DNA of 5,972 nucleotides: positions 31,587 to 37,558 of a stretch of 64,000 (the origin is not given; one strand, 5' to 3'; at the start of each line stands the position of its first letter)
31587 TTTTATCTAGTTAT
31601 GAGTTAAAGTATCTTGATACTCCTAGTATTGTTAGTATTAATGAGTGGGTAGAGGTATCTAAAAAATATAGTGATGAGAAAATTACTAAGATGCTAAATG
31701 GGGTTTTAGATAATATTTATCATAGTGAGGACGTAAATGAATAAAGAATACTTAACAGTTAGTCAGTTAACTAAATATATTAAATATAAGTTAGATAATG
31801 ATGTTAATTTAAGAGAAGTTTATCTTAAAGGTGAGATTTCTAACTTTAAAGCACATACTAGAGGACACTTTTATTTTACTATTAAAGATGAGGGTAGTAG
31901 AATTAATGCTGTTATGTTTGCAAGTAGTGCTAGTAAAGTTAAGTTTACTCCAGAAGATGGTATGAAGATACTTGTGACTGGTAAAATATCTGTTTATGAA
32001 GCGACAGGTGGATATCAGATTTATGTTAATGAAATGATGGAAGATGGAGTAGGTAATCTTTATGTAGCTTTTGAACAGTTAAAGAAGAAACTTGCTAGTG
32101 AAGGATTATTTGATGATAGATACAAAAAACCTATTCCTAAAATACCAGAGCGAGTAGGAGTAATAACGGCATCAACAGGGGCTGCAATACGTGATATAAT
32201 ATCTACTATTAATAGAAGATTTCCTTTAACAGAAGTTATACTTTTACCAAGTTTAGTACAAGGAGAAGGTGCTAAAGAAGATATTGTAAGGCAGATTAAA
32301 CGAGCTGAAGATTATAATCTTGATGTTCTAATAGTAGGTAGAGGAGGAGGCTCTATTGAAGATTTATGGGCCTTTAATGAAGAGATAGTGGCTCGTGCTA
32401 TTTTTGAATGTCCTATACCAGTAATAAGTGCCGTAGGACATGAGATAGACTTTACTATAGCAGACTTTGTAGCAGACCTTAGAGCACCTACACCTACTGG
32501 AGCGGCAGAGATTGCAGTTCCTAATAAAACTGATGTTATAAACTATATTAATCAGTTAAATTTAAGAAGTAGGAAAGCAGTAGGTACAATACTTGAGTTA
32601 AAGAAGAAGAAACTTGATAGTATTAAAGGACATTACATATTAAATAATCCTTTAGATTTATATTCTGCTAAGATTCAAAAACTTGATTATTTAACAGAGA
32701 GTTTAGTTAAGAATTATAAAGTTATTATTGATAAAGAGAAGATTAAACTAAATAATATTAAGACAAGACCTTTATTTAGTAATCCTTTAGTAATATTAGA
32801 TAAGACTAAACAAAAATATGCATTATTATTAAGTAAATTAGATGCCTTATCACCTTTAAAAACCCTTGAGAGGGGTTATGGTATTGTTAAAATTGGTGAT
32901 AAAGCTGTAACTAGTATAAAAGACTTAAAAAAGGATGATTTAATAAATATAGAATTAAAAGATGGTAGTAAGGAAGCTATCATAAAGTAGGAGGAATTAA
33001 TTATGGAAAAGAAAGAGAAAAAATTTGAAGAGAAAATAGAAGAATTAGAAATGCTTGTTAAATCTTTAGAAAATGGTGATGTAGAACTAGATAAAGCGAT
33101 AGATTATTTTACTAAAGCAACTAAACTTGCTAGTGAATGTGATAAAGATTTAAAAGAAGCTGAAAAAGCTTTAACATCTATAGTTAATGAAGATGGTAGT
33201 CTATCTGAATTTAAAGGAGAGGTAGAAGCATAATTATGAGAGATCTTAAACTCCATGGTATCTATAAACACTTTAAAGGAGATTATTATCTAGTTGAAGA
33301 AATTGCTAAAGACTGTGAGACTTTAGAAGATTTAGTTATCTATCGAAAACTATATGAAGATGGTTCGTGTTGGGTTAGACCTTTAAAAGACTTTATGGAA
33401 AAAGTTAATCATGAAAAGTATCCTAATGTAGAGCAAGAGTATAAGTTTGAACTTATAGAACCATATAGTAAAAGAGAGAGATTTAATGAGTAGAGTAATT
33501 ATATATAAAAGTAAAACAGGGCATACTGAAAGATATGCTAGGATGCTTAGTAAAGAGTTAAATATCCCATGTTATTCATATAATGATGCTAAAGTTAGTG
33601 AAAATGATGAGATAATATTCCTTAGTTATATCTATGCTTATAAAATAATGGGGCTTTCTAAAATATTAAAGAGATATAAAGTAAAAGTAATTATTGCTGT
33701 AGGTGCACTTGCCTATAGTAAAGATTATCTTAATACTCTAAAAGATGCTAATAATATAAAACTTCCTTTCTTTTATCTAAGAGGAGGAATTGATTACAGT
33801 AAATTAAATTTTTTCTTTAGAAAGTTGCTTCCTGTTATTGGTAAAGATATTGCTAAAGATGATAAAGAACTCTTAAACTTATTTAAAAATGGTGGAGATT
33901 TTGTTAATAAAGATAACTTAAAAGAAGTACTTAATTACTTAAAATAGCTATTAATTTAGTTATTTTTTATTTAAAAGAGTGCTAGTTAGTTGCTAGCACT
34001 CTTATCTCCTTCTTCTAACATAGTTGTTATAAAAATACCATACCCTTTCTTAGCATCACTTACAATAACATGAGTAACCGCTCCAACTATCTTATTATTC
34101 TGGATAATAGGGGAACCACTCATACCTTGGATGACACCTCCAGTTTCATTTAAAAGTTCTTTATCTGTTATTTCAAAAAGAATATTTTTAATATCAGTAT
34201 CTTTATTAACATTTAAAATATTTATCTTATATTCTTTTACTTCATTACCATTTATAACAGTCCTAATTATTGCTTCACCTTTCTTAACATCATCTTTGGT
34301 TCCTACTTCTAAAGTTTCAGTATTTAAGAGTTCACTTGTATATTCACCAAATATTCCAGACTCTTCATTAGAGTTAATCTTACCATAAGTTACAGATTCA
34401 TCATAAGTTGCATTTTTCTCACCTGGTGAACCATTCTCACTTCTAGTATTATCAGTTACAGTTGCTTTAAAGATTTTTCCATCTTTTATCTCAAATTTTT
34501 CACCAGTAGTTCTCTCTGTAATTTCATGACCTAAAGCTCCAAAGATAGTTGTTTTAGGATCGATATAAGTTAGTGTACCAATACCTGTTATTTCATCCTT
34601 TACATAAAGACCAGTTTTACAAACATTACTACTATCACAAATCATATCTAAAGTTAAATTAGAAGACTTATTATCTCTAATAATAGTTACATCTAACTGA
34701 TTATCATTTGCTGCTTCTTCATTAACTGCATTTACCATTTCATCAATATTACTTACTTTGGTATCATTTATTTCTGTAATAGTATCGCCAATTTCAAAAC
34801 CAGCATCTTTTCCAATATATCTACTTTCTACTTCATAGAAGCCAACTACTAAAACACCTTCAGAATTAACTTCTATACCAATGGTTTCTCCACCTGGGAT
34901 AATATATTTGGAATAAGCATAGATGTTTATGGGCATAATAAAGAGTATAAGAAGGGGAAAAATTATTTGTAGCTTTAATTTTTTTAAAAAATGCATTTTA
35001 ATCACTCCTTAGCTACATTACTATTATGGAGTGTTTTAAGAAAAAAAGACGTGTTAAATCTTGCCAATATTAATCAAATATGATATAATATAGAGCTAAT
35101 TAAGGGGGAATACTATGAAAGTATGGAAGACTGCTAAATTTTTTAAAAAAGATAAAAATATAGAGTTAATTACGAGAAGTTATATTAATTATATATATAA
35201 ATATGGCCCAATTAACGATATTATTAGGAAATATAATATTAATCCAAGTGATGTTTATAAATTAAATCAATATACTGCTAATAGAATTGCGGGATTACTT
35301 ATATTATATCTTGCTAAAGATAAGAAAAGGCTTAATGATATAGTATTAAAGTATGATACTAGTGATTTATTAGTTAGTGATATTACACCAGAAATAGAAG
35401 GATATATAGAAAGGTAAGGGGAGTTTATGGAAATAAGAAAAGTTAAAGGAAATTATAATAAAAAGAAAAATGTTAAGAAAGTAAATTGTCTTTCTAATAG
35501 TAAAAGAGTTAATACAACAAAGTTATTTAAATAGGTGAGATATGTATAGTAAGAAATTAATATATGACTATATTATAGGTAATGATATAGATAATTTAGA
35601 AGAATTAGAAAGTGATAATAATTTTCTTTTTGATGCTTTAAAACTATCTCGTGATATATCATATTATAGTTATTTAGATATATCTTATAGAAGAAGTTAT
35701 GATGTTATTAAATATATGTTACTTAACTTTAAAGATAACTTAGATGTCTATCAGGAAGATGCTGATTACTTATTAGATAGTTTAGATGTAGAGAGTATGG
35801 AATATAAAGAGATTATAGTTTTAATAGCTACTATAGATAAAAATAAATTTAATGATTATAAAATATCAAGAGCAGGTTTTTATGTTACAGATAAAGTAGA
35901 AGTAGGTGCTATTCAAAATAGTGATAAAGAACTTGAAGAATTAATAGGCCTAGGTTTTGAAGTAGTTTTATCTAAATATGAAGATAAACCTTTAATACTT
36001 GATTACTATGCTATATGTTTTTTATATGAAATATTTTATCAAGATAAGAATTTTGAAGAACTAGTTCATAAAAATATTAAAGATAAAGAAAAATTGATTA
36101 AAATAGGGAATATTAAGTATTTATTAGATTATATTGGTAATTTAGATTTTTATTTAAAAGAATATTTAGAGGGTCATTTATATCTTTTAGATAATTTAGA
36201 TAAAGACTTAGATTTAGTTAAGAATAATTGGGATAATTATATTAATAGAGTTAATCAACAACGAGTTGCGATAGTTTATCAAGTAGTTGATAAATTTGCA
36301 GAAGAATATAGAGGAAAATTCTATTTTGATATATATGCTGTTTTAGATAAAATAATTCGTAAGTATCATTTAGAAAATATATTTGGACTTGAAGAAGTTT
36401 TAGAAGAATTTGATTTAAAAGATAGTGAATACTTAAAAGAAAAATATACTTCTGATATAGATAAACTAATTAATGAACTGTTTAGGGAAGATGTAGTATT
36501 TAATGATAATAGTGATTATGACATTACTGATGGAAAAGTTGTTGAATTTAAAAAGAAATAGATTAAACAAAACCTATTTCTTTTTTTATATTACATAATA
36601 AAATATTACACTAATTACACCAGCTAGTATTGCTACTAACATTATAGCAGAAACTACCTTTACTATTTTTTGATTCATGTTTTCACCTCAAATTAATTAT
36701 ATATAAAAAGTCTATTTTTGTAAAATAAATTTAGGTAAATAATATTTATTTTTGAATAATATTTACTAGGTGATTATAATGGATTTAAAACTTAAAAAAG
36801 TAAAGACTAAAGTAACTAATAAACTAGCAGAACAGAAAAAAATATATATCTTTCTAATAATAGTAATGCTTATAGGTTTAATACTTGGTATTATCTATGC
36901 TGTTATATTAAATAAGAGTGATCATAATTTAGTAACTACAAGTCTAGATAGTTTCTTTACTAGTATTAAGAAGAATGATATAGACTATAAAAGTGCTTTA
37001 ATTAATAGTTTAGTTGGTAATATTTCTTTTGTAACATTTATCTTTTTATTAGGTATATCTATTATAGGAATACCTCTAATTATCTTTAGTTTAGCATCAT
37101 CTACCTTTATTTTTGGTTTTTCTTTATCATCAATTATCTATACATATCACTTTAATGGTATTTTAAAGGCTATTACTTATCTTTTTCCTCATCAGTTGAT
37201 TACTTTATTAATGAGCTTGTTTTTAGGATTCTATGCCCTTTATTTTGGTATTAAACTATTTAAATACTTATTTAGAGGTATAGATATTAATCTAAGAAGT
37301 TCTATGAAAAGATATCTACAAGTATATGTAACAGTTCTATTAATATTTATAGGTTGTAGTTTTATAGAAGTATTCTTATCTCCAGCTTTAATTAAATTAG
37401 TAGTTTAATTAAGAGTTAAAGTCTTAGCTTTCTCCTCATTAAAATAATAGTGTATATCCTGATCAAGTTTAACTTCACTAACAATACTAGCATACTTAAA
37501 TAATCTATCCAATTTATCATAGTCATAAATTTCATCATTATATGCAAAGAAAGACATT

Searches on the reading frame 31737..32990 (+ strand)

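Call 85: search_protein_families(library=pfam, proteins=[window:31737-32990:+], max_evalue=0.00001)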
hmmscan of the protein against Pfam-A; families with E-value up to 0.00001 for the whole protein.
window:31737-32990:+ (417 aa): 3 families
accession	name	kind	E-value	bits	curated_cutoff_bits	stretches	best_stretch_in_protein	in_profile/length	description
PF02601.20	Exonuc_VII_L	-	1.4e-95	320.9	35.9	1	124-413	1-313/315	Exonuclease VII, large subunit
PF13742.12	tRNA_anti_2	-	1.7e-31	108.7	27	1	6-100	1-94/95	OB-fold nucleic acid binding domain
PF01336.31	tRNA_anti-codon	-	5.8e-14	52.2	27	1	28-101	1-73/75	OB-fold nucleic acid binding domain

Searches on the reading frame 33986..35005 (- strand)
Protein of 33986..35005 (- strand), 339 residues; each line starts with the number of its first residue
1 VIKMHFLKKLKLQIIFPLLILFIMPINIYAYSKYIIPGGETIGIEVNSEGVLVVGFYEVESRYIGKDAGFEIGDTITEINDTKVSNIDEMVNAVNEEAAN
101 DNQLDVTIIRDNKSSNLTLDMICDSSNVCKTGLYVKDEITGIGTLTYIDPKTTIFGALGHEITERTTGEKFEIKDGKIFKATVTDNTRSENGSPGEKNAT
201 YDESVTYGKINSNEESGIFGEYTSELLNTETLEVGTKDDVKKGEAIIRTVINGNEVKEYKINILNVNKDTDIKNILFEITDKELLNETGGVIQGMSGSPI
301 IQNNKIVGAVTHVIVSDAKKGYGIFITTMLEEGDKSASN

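Call 74: search_protein_families(library=pfam, proteins=[window:33986-35005:-], max_evalue=1)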
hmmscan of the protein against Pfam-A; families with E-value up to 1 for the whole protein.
window:33986-35005:- (339 aa): 4 families
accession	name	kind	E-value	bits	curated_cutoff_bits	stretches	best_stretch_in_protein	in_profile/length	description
PF05580.18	Peptidase_S55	-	1.2e-71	241.5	25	1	129-330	3-210/210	SpoIVB peptidase S55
PF13180.12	PDZ_2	-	1.4e-08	35.3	27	1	46-119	9-78/80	PDZ domain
PF17820.7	PDZ_6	-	9.9e-05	22.4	27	1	57-94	3-40/54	PDZ domain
PF00595.29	PDZ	-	0.01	16.6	23.2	1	58-98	31-72/81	PDZ domain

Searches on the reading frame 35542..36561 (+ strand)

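Call 74: search_protein_families(library=pfam, proteins=[window:35542-36561:+], max_evalue=1)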
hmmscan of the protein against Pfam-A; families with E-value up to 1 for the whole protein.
window:35542-36561:+ (339 aa): 1 family
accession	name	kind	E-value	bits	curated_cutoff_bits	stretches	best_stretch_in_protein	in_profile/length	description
PF22516.1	PreP_C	-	0.03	14.4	27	1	26-105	39-117/173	PreP C-terminal domain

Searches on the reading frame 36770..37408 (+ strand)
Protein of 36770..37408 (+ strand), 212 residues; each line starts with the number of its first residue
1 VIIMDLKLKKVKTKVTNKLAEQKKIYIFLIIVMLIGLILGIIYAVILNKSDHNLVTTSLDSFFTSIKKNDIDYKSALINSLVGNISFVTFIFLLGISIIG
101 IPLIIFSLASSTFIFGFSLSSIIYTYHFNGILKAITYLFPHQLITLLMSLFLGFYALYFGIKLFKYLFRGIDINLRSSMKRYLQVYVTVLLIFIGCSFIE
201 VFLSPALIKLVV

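Call 74: search_protein_families(library=pfam, proteins=[window:36770-37408:+], max_evalue=1)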
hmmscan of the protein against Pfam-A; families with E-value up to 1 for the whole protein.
window:36770-37408:+ (212 aa): 2 families
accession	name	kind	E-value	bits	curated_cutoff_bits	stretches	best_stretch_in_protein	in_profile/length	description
PF01944.22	SpoIIM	-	6.2e-18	65.7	26.9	1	30-205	2-163/163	Stage II sporulation protein M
PF06305.16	LapA_dom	-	0.57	10.6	28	1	25-46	19-40/64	Lipopolysaccharide assembly protein A domain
